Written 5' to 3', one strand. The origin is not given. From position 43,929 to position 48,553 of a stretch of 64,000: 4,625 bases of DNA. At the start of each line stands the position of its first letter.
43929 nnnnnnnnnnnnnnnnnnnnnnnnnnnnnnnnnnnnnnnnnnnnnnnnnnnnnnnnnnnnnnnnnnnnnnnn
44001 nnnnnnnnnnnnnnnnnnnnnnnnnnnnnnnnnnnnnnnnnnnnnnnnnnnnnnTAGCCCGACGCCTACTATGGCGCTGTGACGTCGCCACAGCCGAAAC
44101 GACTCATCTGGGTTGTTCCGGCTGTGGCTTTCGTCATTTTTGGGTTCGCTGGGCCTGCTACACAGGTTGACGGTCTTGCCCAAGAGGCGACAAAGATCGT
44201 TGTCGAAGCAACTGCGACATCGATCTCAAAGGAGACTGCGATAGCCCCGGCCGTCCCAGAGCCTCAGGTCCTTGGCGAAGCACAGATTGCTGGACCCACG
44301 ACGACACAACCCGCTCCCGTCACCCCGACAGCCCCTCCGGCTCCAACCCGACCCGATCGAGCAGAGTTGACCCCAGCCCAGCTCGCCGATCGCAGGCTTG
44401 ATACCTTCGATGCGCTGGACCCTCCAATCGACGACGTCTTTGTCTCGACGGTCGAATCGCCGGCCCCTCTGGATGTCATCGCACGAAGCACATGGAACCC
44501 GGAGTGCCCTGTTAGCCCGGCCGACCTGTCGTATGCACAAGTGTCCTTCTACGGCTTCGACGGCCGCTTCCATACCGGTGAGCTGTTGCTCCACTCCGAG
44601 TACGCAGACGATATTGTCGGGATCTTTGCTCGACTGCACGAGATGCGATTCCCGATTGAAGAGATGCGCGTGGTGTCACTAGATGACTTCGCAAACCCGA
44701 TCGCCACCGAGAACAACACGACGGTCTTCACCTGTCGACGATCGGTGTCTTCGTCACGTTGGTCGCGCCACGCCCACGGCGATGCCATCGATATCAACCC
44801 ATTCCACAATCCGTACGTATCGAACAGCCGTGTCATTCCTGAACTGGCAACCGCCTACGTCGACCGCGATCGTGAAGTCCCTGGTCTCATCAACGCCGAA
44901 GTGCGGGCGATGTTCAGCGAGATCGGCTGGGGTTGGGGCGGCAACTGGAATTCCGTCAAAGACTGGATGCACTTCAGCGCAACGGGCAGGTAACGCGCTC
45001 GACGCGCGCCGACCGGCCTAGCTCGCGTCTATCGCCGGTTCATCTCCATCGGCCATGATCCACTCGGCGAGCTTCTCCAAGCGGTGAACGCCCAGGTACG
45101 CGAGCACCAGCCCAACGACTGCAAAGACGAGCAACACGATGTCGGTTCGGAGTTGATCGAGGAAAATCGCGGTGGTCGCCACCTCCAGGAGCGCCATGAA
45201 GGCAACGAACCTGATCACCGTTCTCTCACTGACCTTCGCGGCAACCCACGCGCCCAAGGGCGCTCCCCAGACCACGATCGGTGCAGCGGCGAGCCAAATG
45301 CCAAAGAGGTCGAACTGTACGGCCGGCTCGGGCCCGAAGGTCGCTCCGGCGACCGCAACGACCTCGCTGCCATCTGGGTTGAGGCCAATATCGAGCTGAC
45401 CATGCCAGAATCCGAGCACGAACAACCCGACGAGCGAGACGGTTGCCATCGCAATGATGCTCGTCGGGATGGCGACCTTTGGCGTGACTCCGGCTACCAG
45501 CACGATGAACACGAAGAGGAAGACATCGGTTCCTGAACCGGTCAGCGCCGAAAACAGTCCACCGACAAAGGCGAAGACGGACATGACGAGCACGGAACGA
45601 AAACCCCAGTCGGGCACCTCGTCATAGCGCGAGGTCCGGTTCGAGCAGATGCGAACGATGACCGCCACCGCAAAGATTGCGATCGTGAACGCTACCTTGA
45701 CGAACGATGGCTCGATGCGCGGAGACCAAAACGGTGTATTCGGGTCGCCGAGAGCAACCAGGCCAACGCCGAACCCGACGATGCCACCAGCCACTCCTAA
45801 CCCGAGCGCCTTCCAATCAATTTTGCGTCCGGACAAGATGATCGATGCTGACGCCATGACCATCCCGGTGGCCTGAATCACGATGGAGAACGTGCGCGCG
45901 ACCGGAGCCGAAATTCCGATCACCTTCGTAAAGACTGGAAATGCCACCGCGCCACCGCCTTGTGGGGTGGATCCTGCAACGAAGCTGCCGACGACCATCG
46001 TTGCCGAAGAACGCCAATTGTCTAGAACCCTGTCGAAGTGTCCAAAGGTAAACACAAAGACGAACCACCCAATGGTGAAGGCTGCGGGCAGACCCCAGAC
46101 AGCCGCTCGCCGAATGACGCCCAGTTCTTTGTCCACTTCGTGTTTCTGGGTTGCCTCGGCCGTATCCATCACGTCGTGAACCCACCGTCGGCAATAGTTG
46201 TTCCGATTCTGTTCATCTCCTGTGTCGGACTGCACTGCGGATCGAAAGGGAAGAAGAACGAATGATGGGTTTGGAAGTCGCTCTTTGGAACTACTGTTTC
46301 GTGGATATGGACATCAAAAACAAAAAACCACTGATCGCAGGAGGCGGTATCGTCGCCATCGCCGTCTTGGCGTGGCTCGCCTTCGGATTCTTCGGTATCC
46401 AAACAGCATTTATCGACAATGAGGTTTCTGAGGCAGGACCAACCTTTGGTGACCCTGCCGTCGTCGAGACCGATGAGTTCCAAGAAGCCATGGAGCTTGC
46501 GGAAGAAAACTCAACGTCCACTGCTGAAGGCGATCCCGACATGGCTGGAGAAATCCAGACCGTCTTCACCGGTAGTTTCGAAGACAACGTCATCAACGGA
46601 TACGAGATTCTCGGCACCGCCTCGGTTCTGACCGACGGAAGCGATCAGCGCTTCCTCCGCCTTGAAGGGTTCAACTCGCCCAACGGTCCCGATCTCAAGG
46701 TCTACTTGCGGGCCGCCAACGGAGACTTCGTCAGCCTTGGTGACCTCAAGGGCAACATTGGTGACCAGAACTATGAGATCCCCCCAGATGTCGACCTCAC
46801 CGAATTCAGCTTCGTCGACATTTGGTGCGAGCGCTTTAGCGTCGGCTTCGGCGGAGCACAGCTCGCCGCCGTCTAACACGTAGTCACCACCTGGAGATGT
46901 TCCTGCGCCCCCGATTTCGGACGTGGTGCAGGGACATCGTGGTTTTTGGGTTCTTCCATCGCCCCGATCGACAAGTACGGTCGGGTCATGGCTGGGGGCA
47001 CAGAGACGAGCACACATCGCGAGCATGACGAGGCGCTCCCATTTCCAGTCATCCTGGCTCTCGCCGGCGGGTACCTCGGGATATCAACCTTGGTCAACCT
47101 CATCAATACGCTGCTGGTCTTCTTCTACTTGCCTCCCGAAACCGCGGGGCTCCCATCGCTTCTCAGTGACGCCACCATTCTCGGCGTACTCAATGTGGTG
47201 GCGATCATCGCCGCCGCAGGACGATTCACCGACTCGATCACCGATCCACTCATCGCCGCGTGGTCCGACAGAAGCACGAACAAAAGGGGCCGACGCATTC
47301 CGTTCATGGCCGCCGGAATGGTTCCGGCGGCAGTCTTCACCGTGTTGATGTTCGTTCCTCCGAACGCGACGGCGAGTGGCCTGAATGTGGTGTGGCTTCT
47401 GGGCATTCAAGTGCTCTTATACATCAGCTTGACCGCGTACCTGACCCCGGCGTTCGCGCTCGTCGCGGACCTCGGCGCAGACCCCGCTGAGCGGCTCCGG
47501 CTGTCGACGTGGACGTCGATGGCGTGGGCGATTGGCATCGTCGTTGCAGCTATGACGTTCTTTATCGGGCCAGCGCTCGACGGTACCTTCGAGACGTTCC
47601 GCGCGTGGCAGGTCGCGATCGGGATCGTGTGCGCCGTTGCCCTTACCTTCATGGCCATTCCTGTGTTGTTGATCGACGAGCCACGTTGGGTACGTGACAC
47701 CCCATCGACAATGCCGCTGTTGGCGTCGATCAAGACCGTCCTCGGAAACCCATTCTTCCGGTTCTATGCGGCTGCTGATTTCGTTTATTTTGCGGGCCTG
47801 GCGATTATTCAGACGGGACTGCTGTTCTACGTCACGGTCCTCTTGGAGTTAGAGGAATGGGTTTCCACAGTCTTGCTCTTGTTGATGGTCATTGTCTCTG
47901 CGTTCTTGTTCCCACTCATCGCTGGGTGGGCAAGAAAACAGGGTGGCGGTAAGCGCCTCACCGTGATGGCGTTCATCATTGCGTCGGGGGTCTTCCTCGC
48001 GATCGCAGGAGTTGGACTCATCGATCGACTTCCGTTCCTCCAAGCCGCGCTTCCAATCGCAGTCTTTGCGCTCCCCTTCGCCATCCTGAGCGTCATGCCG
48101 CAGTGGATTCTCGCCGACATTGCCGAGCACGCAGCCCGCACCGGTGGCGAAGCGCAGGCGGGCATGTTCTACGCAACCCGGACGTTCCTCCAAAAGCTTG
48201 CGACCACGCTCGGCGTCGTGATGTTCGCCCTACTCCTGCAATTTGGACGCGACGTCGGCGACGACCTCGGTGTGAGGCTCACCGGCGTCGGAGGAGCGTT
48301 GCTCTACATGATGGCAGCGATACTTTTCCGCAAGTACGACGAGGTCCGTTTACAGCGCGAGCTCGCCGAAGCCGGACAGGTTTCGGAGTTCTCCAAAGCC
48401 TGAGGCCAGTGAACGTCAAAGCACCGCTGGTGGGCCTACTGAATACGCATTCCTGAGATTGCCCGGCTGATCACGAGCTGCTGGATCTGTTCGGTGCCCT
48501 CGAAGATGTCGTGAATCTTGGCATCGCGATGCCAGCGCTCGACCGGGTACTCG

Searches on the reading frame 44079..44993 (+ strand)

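Call 34: search_protein_families(library=pfam, proteins=[window:44079-44993:+])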
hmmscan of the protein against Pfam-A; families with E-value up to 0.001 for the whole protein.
window:44079-44993:+ (304 aa): 2 families
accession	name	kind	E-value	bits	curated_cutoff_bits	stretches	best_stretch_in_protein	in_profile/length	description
PF13539.11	Peptidase_M15_4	-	2.3e-19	70.2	25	1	225-300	3-69/70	D-alanyl-D-alanine carboxypeptidase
PF06904.17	Extensin-like_C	-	0.00026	21.6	25.4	1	200-243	69-114/176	Extensin-like protein C-terminus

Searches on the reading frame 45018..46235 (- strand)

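Call 34: search_protein_families(library=pfam, proteins=[window:45018-46235:-])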
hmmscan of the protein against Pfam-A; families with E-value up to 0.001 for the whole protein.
window:45018-46235:- (405 aa): 1 family
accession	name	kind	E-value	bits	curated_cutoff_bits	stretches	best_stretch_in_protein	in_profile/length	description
PF01925.25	TauE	-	4.3e-16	59.7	32.6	1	80-350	5-232/237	Sulfite exporter TauE/SafE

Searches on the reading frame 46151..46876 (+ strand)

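Call 34: search_protein_families(library=pfam, proteins=[window:46151-46876:+])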
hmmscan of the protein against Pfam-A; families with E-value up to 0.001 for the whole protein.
window:46151-46876:+ (241 aa): 1 family
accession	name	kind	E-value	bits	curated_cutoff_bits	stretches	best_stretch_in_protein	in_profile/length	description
PF10517.14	DM13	-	6.6e-17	62.5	25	1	153-238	9-105/105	Electron transfer DM13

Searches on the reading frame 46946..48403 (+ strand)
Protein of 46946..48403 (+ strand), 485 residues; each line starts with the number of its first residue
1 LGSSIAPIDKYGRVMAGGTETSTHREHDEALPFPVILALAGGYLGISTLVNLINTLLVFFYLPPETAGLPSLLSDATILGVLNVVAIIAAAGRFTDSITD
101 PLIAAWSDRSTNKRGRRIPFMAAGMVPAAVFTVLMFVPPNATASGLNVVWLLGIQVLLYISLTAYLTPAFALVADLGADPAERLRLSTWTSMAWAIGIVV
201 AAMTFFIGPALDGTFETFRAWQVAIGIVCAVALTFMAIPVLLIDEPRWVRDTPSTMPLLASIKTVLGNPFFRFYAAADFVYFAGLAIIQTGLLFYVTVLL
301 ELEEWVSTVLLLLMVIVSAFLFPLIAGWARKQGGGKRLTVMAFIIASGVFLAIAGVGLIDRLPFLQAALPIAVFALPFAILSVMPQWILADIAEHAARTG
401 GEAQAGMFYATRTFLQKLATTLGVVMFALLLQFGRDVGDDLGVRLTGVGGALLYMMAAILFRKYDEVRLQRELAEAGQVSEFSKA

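Call 34: search_protein_families(library=pfam, proteins=[window:46946-48403:+])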
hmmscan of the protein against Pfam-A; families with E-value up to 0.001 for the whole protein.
window:46946-48403:+ (485 aa): 2 families
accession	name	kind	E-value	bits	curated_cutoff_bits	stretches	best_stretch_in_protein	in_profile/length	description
PF13347.12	MFS_2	-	2.6e-38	132.1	27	1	49-441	8-390/427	MFS/sugar transport protein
PF07690.21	MFS_1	-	4e-10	39.6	33.4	1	98-408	47-331/347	Major Facilitator Superfamily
